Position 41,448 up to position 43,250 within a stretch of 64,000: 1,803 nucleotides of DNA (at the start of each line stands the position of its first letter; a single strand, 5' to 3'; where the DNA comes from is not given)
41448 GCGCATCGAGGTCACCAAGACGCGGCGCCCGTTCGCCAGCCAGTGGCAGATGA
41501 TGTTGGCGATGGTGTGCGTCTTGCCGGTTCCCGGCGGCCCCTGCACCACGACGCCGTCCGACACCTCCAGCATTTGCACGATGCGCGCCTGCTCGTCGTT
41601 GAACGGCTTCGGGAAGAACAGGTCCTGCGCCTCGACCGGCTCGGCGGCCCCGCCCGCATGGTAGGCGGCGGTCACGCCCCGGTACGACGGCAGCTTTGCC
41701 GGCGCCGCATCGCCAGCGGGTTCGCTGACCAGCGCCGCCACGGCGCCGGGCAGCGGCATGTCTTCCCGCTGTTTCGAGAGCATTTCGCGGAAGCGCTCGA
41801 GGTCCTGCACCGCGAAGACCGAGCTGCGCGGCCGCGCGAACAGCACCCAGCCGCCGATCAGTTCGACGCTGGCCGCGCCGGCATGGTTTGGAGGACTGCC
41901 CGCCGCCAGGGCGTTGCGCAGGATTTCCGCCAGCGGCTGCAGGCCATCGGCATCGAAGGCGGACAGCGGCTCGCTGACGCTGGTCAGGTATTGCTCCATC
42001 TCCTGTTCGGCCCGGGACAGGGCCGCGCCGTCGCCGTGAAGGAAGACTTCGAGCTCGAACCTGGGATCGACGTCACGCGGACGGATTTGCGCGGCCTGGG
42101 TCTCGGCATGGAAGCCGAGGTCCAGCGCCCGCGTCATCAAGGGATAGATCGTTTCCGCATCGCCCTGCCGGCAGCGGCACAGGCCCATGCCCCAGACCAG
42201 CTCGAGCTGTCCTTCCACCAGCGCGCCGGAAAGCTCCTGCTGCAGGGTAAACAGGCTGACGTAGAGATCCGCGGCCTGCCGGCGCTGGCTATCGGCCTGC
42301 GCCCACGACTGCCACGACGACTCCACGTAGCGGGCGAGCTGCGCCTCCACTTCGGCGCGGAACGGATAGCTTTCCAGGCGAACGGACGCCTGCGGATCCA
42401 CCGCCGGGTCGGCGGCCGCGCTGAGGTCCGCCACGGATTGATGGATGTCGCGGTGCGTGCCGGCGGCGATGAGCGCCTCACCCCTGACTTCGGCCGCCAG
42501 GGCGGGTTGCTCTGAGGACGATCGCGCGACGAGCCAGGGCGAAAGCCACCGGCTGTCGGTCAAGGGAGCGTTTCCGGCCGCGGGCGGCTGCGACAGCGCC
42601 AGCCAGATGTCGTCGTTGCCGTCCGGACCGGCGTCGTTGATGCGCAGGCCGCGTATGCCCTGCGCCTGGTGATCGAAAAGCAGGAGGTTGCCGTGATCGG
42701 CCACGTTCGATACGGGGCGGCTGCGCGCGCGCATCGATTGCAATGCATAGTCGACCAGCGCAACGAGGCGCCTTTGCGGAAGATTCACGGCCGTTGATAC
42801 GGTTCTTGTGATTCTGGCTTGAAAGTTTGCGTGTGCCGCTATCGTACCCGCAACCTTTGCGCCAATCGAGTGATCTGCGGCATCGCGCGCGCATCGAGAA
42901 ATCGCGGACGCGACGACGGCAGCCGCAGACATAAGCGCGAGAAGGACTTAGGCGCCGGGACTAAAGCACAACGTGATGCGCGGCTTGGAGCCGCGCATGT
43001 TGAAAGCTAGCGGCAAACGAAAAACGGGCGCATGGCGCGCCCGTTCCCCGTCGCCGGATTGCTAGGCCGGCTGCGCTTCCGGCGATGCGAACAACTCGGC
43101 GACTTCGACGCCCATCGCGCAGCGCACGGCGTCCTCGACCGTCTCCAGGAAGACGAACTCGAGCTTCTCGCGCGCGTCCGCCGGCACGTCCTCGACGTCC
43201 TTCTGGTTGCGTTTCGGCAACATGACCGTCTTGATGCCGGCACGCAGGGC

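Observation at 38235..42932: Stand-alone 1565-aa helicase-nuclease fusion (Hhe-like) between housekeeping genes: candidate single-gene defence or DNA-surveillance system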

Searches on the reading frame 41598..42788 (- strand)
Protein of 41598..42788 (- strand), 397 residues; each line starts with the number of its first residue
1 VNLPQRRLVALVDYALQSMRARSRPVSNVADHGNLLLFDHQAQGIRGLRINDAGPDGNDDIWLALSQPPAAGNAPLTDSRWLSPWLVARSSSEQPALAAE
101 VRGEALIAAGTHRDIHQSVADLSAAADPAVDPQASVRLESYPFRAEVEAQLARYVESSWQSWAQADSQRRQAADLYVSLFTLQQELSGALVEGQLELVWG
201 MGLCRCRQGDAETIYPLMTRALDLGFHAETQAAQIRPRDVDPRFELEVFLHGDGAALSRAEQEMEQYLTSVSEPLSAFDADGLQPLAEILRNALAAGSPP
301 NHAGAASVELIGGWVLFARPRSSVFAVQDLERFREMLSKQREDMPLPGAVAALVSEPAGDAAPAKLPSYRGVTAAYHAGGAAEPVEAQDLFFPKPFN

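Call 38: predict_structure(alignment_id=A2)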
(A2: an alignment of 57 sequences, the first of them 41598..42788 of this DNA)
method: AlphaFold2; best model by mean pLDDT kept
length: 397 residues; sequences in the alignment: 57
mean_pLDDT: 83.1   pTM: 0.72
mean pLDDT of the five models: 83.1, 82.1, 82.0, 80.4, 78.8
residues with pLDDT >= 90: 169; 70-90: 166; 50-70: 32; < 50: 30
segments of 3 or more residues with pLDDT < 50: 369-397
pLDDT, mean of each block of 10 residues (from residue 1): 85 85 71 86 92 86 95 91 88 90 97 93 90 97 97 95 93 96 84 81 86 90 94 93 86 83 90 83 89 78 69 90 74 86 78 76 57 41 42 37
secondary structure, 60 per line:
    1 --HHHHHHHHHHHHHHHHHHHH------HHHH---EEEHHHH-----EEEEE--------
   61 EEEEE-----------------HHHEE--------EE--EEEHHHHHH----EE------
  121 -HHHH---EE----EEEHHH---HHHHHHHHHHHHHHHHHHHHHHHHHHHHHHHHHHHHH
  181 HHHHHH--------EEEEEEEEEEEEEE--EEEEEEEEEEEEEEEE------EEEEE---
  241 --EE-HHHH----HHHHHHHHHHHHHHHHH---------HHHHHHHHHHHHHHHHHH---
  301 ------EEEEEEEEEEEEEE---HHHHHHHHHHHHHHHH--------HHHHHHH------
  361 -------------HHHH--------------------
elements in order: H3-22 H29-32 E36-38 H39-42 E48-52 E61-65 E100-102 H103-108 H122-125 E135-137 H144-186 E195-208 E211-226 E233-237 H246-249 H254-270 H280-297 E307-320 H324-339 H348-354 H374-377

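Call 41: fold_search(model_id=the predicted structure, library=pdb)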
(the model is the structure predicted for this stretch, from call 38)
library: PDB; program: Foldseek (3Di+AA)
matches with E <= 10: 417; with E <= 0.001: 0
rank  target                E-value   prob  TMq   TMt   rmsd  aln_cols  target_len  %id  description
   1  2y65_C                3.1e-01  0.08  0.07  0.07  16.0       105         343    7  Crystal structure of Drosophila melanogaster kinesin-1 motor domain dimer-tail complex (released 2011-08-24)
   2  8orn_B                3.9e-01  0.02  0.07  0.09  21.2       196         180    9  Crystal structure of Xanthomonas campestris pv. campestris LolA-LolB complex (released 2023-07-05)
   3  4ywc_A                4.4e-01  0.04  0.09  0.16  15.9       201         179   10  Crystal structure of Myc3(5-242) fragment in complex with Jaz9(218-239) peptide (released 2015-08-05)
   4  4uxs_C                4.4e-01  0.03  0.08  0.09  21.9       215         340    6  Conserved mechanisms of microtubule-stimulated ADP release, ATP binding, and force generation in transport kinesins (released 2014-09-24)
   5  4v96_AH               4.6e-01  0.08  0.08  0.09  13.9       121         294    9  The structure of a 1.8 MDa viral genome injection device suggests alternative infection mechanisms (released 2014-07-09)
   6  9e7l_A                4.9e-01  0.05  0.09  0.05  35.8       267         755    9  Yeast V-ATPase Vo proton channel bound to nanobody 2WVA7 (released 2025-02-05)
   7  2y65_D                5.2e-01  0.08  0.10  0.11  15.6       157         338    7  Crystal structure of Drosophila melanogaster kinesin-1 motor domain dimer-tail complex (released 2011-08-24)
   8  4v96_AA               5.2e-01  0.06  0.08  0.10  17.9       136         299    8  The structure of a 1.8 MDa viral genome injection device suggests alternative infection mechanisms (released 2014-07-09)
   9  7eku_B                5.2e-01  0.02  0.07  0.02  27.8       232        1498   14  Crystal Structure of the Candida Glabrata Glycogen Debranching Enzyme (W958A) (released 2022-04-13)
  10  4v96_AE               5.5e-01  0.07  0.07  0.09  13.9       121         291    9  The structure of a 1.8 MDa viral genome injection device suggests alternative infection mechanisms (released 2014-07-09)
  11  9ca6_A                5.5e-01  0.04  0.07  0.09  15.7       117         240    8  Rns Pocket Mutant - I14F/I17F (released 2025-06-25)
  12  6iz8_D                5.5e-01  0.04  0.09  0.13  16.2       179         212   17  Crystal Structure of TagF from Pseudomonas aeruginosa (released 2019-12-18)
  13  8pvg                  5.5e-01  0.03  0.08  0.07  18.5       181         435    8  Structure of E. coli glutamine synthetase determined by cryoEM at 100 keV (released 2023-11-29)
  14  5a88_D                5.8e-01  0.08  0.08  0.19  16.8       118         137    9  Crystal structure of the riboflavin kinase module of FAD synthetase from Corynebacterium ammoniagenes in complex with  (released 2015-12-09)
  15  9e5c_4y               5.8e-01  0.06  0.08  0.05  15.1       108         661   13  Cryo-EM structure of 96 nm repeat of microtubule doublet from T. brucei flagellum (released 2025-03-12)
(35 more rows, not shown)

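Call 79: fold_search(model_id=the predicted structure, library=viral)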
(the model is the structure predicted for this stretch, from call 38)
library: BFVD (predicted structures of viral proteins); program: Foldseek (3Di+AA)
matches with E <= 10: 269; with E <= 0.001: 1
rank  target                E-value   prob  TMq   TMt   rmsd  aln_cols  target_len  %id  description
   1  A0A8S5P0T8            2.7e-04  1.00  0.20  0.19  13.5       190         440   16  AAA domain protein [Myoviridae sp. ctakU3]
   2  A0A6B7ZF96            4.7e-02  0.20  0.10  0.20  15.5       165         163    8  Uncharacterized protein [Klebsiella phage N1M2]
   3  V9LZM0                8.3e-02  0.16  0.11  0.17  15.2       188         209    9  Uncharacterized protein [Vibrio phage VP4B]
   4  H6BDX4                1.3e-01  0.05  0.09  0.04  29.4       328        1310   15  (no name in the UniProt tables at hand)
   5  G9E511                1.8e-01  0.21  0.09  0.39   8.5        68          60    9  (no name in the UniProt tables at hand)
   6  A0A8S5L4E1            2.1e-01  0.04  0.08  0.06  21.6       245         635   11  RNA-directed RNA polymerase [ssRNA phage SRR6960799_10]
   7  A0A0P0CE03            3.1e-01  0.15  0.09  0.30  10.8        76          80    8  (no name in the UniProt tables at hand)
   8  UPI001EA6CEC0         3.6e-01  0.09  0.10  0.19  14.7       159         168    9  (no name look-up for this kind of identifier)
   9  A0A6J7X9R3            3.8e-01  0.09  0.10  0.12  14.6       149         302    9  Uncharacterized protein [uncultured Caudovirales phage]
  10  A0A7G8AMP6            3.8e-01  0.07  0.08  0.22  16.2       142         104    9  (no name in the UniProt tables at hand)
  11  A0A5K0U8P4            3.8e-01  0.06  0.09  0.11  17.1       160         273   10  Uncharacterized protein [Yasminevirus sp. GU-2018]
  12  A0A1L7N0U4            3.8e-01  0.03  0.08  0.11  26.5       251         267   10  Uncharacterized protein [Ralstonia phage RP12]
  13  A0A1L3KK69            4.8e-01  0.03  0.07  0.07  13.0       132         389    8  (no name in the UniProt tables at hand)
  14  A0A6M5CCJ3            5.4e-01  0.02  0.08  0.05  26.8       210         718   13  Uncharacterized protein [Shigella phage 2019SD1]
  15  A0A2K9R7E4            6.1e-01  0.08  0.08  0.29  14.5        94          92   14  (no name in the UniProt tables at hand)
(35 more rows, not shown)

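Call 82: search_protein_representatives(protein=window:41598-42788:-)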
Query: 397 residues. Proteins with E-value up to 0.001 (for the whole library): 433; up to 1e-10: 255; up to 1e-30: 32. The best 150 are listed.
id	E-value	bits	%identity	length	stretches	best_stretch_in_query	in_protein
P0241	2.0e-126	438.5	57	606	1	1-397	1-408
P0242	7.0e-80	285.4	59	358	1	3-253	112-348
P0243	1.5e-73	264.5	58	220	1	1-219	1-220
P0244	1.5e-67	244.8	37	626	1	1-397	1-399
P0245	4.3e-66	240.0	37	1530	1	2-397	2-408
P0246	5.5e-60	219.9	34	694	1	4-397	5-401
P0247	9.7e-59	215.8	49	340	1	106-352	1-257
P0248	9.9e-58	212.5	33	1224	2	5-397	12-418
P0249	1.1e-56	209.0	38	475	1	21-397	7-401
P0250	1.5e-54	202.0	33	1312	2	3-250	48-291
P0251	1.1e-53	199.2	33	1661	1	5-397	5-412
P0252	2.8e-53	197.8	32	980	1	1-397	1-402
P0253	9.7e-53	196.0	34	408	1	4-354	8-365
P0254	6.7e-47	176.8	57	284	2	176-272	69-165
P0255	3.4e-45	171.2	33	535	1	1-397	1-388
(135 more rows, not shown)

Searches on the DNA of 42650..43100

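Call 85: search_rna_families(source=window, start=42650, end=43100, threshold=evalue, max_evalue=1)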
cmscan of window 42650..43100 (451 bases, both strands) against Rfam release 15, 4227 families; matches with E-value up to 1: 1.
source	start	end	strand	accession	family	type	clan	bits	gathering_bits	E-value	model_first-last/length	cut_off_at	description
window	43017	43056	-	RF02880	MH_s15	Gene; sRNA;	-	12.5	123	0.74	11-52/277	no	Mesorhizobail RNA 15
